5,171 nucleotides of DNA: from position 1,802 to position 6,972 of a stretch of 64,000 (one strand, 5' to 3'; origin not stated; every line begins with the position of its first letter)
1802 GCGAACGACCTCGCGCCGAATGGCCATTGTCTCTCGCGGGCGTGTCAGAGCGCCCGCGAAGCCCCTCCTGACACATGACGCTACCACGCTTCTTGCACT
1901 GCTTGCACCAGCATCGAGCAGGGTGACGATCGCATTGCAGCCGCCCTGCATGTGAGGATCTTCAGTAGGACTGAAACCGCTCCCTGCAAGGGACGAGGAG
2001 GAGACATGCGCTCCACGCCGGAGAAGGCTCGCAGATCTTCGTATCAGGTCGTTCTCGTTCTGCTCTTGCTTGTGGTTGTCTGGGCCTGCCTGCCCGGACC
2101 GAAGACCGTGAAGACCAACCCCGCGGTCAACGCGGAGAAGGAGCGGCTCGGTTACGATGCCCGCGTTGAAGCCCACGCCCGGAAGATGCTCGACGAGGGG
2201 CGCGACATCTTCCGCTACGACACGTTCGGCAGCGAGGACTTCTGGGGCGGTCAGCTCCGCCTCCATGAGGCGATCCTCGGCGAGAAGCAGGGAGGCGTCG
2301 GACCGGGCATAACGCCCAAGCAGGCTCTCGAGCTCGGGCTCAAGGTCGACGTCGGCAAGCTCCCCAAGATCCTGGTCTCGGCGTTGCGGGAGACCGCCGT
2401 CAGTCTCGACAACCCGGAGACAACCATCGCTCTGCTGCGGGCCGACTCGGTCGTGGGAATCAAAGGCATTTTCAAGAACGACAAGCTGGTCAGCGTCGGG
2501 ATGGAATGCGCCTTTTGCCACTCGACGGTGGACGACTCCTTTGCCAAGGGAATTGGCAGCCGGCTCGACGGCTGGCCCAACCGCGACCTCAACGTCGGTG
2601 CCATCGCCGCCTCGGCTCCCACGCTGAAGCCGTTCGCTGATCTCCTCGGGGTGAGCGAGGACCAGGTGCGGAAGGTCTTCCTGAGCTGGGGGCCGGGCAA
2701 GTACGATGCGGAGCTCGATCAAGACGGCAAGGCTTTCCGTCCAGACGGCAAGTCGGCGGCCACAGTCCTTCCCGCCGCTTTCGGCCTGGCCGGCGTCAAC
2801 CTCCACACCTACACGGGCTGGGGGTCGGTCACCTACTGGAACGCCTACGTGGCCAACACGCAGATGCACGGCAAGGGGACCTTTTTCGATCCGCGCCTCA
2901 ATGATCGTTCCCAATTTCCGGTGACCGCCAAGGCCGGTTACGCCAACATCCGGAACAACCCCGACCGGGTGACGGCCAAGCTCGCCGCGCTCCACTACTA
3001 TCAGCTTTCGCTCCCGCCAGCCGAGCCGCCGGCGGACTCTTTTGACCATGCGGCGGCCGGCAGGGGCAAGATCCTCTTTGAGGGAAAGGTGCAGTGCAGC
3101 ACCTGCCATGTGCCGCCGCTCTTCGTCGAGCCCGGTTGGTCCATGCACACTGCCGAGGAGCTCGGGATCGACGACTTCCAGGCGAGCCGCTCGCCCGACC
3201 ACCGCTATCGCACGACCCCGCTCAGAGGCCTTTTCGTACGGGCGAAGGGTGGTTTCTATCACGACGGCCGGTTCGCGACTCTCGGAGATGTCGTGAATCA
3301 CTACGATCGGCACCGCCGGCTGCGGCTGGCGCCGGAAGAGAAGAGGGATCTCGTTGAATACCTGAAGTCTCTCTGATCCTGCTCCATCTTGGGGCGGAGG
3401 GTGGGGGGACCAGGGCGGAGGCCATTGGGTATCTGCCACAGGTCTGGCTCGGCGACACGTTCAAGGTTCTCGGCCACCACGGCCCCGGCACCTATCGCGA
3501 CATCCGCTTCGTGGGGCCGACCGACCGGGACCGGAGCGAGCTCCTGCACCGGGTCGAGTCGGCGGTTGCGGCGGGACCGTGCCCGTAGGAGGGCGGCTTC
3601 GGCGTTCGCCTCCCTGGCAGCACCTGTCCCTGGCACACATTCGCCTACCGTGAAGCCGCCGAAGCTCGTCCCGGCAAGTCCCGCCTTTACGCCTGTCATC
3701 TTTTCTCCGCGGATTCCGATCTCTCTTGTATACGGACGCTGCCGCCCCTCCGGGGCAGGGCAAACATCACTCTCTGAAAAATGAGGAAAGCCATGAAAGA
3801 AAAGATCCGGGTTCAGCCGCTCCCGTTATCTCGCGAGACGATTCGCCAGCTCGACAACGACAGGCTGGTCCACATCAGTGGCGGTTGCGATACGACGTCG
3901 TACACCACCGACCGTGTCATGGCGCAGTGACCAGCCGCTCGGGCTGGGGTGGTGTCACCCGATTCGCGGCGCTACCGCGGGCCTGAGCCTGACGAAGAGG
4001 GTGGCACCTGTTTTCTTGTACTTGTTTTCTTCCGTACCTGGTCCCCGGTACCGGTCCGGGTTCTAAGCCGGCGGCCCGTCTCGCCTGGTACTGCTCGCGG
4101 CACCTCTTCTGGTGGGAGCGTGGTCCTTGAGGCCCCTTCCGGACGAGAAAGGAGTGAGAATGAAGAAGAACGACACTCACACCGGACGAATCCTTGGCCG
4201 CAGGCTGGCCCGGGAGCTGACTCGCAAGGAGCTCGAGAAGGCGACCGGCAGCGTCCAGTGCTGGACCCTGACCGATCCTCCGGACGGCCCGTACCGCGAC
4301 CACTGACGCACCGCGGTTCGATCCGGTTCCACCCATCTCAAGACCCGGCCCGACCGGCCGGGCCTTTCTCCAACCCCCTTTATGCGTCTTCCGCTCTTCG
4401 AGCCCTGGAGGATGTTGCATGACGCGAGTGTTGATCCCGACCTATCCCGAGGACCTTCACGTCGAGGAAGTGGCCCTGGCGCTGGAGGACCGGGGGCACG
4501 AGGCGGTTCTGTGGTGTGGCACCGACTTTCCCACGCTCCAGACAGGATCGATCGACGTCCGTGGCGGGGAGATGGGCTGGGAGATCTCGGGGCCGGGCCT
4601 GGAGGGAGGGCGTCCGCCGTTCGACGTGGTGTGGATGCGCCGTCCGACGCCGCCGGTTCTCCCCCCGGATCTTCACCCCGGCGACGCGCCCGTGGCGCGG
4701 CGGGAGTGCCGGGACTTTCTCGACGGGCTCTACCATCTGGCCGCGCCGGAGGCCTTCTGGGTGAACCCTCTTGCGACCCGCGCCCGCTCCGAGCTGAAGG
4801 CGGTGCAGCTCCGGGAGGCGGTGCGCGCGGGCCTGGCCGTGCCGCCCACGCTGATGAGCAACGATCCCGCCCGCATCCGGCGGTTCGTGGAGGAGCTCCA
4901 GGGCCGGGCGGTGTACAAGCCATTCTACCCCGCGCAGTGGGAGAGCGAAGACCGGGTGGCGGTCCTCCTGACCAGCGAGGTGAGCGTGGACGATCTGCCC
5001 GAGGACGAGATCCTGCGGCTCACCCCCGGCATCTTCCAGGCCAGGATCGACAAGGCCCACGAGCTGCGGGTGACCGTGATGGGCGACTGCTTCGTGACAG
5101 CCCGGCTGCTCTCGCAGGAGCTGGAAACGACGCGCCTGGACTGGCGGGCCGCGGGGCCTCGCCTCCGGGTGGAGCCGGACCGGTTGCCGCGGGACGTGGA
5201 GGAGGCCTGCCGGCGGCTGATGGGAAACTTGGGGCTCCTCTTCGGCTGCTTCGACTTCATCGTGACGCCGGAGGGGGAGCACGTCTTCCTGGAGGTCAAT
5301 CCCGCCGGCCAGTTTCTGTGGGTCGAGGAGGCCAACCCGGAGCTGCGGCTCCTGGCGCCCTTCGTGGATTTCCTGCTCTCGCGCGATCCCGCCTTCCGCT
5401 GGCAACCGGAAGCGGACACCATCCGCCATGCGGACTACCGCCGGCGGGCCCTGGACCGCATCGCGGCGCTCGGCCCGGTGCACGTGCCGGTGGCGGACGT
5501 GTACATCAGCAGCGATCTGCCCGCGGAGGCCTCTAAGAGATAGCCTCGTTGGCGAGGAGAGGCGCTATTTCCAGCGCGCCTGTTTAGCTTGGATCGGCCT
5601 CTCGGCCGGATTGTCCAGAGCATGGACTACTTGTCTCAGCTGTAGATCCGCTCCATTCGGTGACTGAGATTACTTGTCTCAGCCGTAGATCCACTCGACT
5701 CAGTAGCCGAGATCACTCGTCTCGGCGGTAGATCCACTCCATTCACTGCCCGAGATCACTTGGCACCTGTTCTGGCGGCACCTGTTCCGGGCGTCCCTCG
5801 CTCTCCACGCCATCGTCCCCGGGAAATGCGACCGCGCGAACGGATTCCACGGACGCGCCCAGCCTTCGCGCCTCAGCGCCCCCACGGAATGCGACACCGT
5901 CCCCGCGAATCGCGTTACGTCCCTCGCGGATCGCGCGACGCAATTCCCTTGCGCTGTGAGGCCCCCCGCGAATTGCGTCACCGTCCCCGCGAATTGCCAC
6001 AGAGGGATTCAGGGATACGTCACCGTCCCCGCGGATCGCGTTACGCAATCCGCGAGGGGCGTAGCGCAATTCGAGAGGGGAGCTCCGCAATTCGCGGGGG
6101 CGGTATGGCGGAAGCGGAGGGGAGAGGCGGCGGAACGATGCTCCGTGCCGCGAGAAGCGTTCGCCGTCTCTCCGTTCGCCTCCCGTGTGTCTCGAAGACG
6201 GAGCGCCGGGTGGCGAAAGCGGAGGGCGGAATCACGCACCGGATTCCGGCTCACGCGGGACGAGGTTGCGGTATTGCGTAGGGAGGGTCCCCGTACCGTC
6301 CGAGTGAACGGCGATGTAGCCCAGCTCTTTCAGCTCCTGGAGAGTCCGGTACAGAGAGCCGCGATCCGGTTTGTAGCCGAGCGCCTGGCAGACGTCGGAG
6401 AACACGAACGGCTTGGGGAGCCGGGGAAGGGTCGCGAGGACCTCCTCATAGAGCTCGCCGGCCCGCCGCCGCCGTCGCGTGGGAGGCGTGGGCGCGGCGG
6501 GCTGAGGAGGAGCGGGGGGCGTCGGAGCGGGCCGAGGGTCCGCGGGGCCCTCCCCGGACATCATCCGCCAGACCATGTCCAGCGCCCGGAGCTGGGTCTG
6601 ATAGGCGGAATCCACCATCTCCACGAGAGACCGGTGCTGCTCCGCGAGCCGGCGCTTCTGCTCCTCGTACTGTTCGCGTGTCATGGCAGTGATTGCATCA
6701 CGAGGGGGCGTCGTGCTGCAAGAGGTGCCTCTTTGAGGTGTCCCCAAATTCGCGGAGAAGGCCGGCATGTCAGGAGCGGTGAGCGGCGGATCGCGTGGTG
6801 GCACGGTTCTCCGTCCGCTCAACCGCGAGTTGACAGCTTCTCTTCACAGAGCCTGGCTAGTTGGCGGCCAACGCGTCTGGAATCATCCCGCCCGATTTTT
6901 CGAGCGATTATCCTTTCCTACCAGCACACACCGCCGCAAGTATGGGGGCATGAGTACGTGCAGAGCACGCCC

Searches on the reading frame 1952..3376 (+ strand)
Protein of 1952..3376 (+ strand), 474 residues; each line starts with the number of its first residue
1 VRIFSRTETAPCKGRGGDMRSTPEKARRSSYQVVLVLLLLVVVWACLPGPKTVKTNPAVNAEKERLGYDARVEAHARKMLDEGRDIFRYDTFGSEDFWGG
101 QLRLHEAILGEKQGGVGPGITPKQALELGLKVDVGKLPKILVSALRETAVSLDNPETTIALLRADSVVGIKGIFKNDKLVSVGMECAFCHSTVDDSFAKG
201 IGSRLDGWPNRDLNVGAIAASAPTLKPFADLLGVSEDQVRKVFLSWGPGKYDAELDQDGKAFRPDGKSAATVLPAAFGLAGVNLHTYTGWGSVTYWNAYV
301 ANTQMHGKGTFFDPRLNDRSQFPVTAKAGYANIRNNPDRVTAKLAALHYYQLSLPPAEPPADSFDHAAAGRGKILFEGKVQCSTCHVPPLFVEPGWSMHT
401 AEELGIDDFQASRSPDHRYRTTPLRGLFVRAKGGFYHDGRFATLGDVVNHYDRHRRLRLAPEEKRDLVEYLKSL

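Call 9: search_protein_families(library=ncbifam, max_evalue=1, proteins=[window:1952-3376:+])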
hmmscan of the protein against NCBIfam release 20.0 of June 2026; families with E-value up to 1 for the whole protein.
window:1952-3376:+ (474 aa): 7 families
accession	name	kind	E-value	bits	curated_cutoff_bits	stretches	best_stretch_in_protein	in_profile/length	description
TIGR03791.1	TTQ_mauG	equivalog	1.9e-08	33.9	443.85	1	366-455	156-248/291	tryptophan tryptophylquinone biosynthesis enzyme MauG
NF040606.1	CytoC_perox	subfamily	0.0001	21.7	150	1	361-427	290-358/524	di-heme-cytochrome C peroxidase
TIGR04039.1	MXAN_0977_Heme2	hypoth_equivalog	0.00019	20.6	362.85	1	386-454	212-278/336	MbnH family di-heme enzyme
TIGR03981.2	SAM_quin_mod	hypoth_equivalog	0.018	13.9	340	1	371-450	269-357/411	His-Xaa-Ser system-associated MauG-like protein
NF052341.1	hydrazine_gamma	equivalog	0.074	12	625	1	421-474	283-339/339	hydrazine synthase subunit gamma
NF001935.0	PRK00714.1-2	equivalog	0.085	12.3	259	1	95-140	21-64/183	RNA pyrophosphohydrolase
NF033196.2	c_type_nonphoto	exception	0.11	12.7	70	0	181-195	25-39/98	c-type cytochrome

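Call 10: search_protein_families(library=pfam, max_evalue=1, proteins=[window:1952-3376:+])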
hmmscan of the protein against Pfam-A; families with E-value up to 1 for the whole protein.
window:1952-3376:+ (474 aa): 6 families
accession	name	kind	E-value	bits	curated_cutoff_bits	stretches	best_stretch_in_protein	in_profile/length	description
PF03150.19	CCP_MauG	-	0.014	16.5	25.6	0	377-446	19-76/149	Di-haem cytochrome c peroxidase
PF06537.16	DHOR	-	0.033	13.1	22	1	406-474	424-499/499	Di-haem oxidoreductase, putative peroxidase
PF00034.26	Cytochrom_C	-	0.092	14.5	21.3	0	433-474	53-89/90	Cytochrome c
PF01364.23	Peptidase_C25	-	0.12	12.1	23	0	280-301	228-245/374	Peptidase family C25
PF14522.11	Cytochrome_C7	-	0.14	12.4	24.8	0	175-193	4-23/67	Cytochrome c7 and related cytochrome c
PF13442.11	Cytochrome_CBB3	-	0.18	12.6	27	0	368-387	2-19/68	Cytochrome C oxidase, cbb3-type, subunit III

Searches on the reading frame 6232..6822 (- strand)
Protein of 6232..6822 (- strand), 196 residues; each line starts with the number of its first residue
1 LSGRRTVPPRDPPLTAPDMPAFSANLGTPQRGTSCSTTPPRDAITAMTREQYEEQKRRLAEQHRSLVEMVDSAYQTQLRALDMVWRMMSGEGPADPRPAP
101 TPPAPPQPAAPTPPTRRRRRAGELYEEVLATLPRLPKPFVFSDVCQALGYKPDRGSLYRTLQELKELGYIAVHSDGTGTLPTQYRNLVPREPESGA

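Call 9: search_protein_families(library=ncbifam, max_evalue=1, proteins=[window:6232-6822:-])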
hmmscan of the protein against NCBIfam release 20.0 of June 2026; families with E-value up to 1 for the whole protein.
window:6232-6822:- (196 aa): 1 family
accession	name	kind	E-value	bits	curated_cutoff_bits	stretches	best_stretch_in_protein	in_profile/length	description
NF050184.1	VpaChn25_0724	subfamily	0.11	12.6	65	1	141-177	24-60/88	VpaChn25_0724 family phage protein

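Call 10: search_protein_families(library=pfam, max_evalue=1, proteins=[window:6232-6822:-])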
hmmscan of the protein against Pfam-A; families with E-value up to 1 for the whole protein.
window:6232-6822:- (196 aa): 3 families
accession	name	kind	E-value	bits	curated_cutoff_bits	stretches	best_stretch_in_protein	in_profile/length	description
PF03551.20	PadR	-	0.04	14.3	27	1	149-176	25-53/75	Transcriptional regulator PadR-like family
PF02334.22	RTP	-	0.099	13.6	26.7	1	146-170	37-61/113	Replication terminator protein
PF12802.13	MarR_2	-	0.17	12.5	27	1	136-176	18-56/61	MarR family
